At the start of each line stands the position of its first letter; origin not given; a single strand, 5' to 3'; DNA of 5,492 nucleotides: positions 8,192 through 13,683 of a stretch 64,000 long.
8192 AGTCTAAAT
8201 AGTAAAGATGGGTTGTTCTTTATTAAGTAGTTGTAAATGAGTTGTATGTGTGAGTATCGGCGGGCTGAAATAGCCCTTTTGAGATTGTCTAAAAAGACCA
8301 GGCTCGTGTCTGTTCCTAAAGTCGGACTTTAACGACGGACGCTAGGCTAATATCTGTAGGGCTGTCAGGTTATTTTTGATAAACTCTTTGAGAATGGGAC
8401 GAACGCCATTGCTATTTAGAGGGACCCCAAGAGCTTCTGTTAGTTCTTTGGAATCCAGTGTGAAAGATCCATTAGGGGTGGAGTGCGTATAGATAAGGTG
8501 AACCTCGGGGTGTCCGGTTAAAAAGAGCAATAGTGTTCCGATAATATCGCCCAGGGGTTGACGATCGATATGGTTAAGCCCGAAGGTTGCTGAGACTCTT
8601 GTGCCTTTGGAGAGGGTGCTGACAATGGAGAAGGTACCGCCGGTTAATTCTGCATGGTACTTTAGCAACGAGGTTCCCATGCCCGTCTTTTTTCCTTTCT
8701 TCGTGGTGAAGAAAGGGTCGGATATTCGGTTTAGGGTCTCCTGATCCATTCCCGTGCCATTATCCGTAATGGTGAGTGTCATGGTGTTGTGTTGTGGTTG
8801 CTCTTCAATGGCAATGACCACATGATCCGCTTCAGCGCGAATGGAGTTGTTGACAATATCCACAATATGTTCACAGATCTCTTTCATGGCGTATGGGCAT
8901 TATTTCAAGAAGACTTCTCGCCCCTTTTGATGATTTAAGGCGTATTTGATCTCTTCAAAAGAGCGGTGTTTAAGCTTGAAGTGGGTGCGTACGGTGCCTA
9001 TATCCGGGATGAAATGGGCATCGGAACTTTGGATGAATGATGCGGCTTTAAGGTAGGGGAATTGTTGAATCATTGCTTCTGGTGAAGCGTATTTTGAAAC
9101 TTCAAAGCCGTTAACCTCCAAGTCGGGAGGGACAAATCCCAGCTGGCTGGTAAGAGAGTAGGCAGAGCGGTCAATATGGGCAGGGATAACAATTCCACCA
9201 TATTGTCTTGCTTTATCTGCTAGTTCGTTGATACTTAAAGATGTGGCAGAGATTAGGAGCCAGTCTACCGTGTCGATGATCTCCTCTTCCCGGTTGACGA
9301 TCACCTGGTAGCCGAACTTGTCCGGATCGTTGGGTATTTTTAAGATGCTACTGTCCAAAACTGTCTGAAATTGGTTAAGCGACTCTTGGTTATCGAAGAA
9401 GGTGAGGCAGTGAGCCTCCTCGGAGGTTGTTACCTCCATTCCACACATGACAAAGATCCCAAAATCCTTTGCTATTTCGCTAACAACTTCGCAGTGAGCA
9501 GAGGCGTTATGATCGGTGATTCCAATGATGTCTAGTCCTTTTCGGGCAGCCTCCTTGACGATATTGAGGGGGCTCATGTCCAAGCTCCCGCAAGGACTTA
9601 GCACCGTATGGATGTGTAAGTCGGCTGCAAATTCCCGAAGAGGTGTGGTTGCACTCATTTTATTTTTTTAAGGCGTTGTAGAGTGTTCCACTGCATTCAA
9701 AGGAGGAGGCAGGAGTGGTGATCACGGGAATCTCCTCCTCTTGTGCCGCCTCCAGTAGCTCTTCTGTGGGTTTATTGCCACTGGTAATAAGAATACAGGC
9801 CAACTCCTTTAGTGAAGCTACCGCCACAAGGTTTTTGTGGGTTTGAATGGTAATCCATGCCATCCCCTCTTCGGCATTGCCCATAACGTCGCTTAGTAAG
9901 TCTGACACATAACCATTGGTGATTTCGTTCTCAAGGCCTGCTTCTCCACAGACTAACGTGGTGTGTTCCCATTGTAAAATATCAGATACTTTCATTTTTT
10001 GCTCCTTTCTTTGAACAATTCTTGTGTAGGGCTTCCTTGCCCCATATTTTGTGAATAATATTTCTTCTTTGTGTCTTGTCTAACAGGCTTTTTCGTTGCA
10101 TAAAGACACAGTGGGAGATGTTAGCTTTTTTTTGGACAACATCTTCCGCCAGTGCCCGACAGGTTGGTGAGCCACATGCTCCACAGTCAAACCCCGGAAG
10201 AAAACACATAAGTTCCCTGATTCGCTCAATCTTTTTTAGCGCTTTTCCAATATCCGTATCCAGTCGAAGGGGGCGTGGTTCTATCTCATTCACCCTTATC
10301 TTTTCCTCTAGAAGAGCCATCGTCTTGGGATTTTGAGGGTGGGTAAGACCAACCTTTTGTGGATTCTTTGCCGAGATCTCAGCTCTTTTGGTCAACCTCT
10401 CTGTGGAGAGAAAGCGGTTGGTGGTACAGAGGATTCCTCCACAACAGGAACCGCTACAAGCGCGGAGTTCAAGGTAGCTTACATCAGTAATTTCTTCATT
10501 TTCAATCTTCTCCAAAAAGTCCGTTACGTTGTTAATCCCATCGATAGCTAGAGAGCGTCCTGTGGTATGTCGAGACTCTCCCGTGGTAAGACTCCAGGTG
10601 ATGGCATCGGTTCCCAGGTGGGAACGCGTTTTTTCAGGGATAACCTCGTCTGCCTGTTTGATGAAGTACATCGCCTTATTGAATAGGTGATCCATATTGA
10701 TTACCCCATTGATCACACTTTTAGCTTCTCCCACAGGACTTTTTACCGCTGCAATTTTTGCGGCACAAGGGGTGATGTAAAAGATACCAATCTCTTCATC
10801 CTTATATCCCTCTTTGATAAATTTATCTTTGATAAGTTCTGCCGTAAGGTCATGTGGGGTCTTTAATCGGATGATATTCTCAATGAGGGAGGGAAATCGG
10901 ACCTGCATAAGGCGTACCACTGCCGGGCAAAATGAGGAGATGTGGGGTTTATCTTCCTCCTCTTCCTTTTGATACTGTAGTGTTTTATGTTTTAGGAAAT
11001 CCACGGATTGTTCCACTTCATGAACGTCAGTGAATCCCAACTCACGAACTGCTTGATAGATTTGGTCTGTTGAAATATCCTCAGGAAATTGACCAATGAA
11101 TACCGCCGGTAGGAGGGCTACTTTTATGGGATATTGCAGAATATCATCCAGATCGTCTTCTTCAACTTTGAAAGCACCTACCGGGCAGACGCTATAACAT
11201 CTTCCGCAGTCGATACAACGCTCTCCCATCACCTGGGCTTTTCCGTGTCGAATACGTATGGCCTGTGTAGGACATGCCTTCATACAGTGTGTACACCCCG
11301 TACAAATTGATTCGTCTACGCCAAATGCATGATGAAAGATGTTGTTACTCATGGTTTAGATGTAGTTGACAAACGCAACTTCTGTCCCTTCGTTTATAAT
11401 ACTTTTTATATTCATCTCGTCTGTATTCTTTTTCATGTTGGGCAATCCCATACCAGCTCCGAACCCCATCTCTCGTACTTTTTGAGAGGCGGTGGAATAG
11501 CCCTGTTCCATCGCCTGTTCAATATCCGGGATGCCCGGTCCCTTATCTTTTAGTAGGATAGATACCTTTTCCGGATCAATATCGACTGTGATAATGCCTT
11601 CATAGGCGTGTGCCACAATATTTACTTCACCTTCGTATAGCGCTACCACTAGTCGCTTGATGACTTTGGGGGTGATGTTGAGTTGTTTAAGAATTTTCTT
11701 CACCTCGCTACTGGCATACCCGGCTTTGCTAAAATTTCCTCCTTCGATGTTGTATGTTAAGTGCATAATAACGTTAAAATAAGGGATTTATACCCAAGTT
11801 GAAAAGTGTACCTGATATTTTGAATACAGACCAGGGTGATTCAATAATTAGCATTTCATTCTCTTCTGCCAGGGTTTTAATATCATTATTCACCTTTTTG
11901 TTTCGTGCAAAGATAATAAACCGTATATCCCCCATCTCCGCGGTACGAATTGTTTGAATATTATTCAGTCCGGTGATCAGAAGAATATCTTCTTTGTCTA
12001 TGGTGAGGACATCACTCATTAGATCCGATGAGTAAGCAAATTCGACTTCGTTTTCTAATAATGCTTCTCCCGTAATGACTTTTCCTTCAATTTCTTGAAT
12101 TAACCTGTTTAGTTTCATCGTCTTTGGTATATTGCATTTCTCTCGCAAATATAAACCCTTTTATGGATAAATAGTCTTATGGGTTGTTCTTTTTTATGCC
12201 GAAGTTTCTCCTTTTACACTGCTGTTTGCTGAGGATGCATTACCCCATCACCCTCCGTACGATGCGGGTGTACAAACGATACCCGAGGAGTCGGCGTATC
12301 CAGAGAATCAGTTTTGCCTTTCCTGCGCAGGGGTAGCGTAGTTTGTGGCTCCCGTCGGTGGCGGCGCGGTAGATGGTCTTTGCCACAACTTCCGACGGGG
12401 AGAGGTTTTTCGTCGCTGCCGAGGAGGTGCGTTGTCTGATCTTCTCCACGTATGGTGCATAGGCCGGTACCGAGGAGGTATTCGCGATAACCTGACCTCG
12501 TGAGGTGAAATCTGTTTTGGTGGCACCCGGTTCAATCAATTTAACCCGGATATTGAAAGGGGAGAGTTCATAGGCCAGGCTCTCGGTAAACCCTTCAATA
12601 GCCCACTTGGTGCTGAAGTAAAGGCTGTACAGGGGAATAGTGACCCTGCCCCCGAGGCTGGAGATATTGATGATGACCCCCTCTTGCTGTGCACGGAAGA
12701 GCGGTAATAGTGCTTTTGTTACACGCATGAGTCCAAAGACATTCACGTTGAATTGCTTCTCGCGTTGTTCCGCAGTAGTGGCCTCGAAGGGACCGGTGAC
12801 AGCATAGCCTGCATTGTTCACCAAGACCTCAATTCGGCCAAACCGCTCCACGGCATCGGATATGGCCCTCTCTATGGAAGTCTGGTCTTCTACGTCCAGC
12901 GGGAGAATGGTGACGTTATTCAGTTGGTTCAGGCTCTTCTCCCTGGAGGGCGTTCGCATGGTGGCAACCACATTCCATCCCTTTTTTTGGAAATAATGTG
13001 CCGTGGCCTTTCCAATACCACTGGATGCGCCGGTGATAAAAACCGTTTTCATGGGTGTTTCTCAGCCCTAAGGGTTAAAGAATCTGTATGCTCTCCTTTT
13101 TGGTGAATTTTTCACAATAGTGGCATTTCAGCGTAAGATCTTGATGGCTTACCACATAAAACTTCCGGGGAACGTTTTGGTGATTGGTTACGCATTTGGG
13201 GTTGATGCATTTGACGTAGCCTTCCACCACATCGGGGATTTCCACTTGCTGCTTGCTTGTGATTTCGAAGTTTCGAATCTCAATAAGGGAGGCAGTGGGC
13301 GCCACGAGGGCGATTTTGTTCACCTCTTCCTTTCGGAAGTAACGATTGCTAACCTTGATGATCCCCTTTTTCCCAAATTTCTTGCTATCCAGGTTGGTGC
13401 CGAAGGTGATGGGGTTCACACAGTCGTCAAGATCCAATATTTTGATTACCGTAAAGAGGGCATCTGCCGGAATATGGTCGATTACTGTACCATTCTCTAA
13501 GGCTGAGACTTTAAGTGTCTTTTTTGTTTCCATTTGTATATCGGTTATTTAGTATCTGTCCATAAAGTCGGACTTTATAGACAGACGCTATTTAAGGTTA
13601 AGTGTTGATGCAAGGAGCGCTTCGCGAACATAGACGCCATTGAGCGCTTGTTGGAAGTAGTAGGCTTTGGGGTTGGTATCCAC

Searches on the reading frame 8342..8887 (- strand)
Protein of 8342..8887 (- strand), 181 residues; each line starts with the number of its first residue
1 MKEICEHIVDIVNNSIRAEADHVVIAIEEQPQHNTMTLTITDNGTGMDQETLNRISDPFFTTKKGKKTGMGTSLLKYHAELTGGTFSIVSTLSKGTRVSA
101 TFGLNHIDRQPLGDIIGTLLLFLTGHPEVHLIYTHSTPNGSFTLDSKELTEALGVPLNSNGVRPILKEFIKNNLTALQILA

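Call 12: search_protein_families(library=pfam, proteins=[window:8342-8887:-])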
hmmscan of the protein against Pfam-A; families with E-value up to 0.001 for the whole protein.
window:8342-8887:- (181 aa): 2 families
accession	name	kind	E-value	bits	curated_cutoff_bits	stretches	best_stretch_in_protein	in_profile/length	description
PF02518.31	HATPase_c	-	1.5e-16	61.3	26.4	1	8-103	10-108/111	Histidine kinase-, DNA gyrase B-, and HSP90-like ATPase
PF13589.12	HATPase_c_3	-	2.8e-10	40.8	25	1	8-109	7-110/137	Histidine kinase-, DNA gyrase B-, and HSP90-like ATPase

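Call 54: find_homologous_proteins(query=window:8342-8887:-, max_evalue=1e-20)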
Query window:8342-8887:- (181 aa): 339 proteins with E <= 1e-20 among 514 candidates; the best 120 are listed.
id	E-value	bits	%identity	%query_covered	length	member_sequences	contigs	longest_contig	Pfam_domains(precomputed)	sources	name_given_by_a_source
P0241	2.2e-113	394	100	100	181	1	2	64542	PF02518.32,PF13589.13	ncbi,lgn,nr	ncbi:MAG: ATP-binding protein [Bacteroidetes bacterium]|nr:MAG: ATP-binding protein [Bacteroidota ba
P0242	7.0e-96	337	86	100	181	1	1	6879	PF02518.32,PF13589.13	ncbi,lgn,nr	ncbi:MAG: ATP-binding protein [Bacteroidetes bacterium]|nr:MAG: ATP-binding protein [Bacteroidota ba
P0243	2.7e-75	270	71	96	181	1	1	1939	PF02518.32,PF13589.13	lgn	-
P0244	2.5e-72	260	69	98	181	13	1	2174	PF02518.32,PF13589.13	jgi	jgi:anti-sigma regulatory factor (Ser/Thr protein kinase)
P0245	4.7e-72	259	67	96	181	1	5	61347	PF02518.32,PF13589.13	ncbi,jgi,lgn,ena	-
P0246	1.1e-71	258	67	99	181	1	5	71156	PF02518.32,PF13589.13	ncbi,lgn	-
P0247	6.4e-71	255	68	96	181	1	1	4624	PF02518.32,PF13589.13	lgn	-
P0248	5.6e-66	239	65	99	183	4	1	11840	PF02518.32,PF13589.13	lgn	-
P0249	9.9e-65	235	63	100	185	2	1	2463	PF02518.32,PF13589.13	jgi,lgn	-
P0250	2.4e-63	231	62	99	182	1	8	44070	PF02518.32,PF13589.13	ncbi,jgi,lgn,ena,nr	ncbi:MAG: ATP-binding protein [Bacteroidia bacterium]|jgi:hypothetical protein|nr:ATP-binding protei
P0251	4.6e-63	230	64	98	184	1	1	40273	PF02518.32,PF13589.13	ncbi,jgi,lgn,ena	-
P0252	1.8e-62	228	64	99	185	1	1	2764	PF02518.32,PF13589.13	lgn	-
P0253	6.7e-62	226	61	97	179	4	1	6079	PF02518.32,PF13589.13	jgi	jgi:anti-sigma regulatory factor (Ser/Thr protein kinase)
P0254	1.6e-59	218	60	96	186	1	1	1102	PF02518.32,PF13589.13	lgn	-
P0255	7.6e-59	216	61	98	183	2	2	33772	PF02518.32,PF13589.13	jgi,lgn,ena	-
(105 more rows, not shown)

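Call 55: find_encoding_contigs(protein=P0242, flank=1000, max_places=3)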
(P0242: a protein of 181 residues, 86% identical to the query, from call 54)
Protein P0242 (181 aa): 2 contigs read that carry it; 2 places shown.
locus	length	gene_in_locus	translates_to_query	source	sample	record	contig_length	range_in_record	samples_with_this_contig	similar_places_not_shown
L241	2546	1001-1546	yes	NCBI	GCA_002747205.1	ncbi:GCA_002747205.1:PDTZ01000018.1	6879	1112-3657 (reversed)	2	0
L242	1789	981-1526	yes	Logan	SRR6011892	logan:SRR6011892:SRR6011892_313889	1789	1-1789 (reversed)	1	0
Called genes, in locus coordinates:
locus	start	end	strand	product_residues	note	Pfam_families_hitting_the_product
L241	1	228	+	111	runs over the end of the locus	PF07085:DRTGG, PF02603:Hpr_kinase_N (weak)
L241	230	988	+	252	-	PF02811:PHP, PF13263:PHP_C (weak)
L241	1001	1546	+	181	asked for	PF02518:HATPase_c, PF13589:HATPase_c_3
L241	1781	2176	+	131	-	-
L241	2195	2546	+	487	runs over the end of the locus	?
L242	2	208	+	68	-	?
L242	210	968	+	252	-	PF02811:PHP, PF13263:PHP_C (weak)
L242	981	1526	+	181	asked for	PF02518:HATPase_c, PF13589:HATPase_c_3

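Call 56: find_encoding_contigs(protein=P0246, flank=1000, max_places=3)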
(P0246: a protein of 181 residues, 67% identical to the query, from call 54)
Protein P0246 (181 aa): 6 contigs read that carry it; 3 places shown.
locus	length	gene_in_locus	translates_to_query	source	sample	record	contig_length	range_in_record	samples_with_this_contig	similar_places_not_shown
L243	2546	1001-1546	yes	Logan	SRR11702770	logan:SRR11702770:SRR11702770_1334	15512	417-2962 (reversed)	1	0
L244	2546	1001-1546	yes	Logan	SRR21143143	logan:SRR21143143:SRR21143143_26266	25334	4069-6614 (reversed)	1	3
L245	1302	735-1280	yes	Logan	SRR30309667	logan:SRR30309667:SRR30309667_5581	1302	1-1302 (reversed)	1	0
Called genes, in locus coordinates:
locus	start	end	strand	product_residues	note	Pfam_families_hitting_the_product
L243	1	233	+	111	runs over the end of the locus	PF07085:DRTGG (weak), PF02603:Hpr_kinase_N (weak)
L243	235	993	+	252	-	PF02811:PHP, PF13263:PHP_C (weak)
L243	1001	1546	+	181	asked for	PF02518:HATPase_c, PF13589:HATPase_c_3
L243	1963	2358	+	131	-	-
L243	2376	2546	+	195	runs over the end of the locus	?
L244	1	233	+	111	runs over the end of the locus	PF07085:DRTGG (weak), PF02603:Hpr_kinase_N (weak)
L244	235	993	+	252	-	PF02811:PHP, PF13263:PHP_C (weak)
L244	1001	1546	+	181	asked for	PF02518:HATPase_c, PF13589:HATPase_c_3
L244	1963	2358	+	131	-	-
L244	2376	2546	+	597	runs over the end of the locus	PF01257:2Fe-2S_thioredx, PF01512:Complex1_51K, PF10531:SLBB (weak), PF12797:Fer4_2 (faint), PF10589:NADH_4Fe-4S, PF14697:Fer4_21 (faint), PF00037:Fer4 (weak)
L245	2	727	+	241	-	?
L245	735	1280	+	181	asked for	PF02518:HATPase_c, PF13589:HATPase_c_3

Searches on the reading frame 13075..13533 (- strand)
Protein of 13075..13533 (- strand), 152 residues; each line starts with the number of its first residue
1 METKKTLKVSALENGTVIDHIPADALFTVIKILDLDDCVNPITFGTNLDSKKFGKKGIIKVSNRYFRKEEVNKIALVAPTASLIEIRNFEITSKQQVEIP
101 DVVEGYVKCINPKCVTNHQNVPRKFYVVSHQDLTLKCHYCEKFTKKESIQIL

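Call 12: search_protein_families(library=pfam, proteins=[window:13075-13533:-])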
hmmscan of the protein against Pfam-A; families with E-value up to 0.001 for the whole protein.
window:13075-13533:- (152 aa): 2 families
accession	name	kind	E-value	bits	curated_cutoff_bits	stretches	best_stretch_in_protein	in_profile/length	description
PF01948.23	PyrI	-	4.6e-29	100.9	25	1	7-98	1-93/93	Aspartate carbamoyltransferase regulatory chain, allosteric domain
PF02748.20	PyrI_C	-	1.6e-16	60.3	23.4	1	103-149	2-48/48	Aspartate carbamoyltransferase regulatory chain, metal binding domain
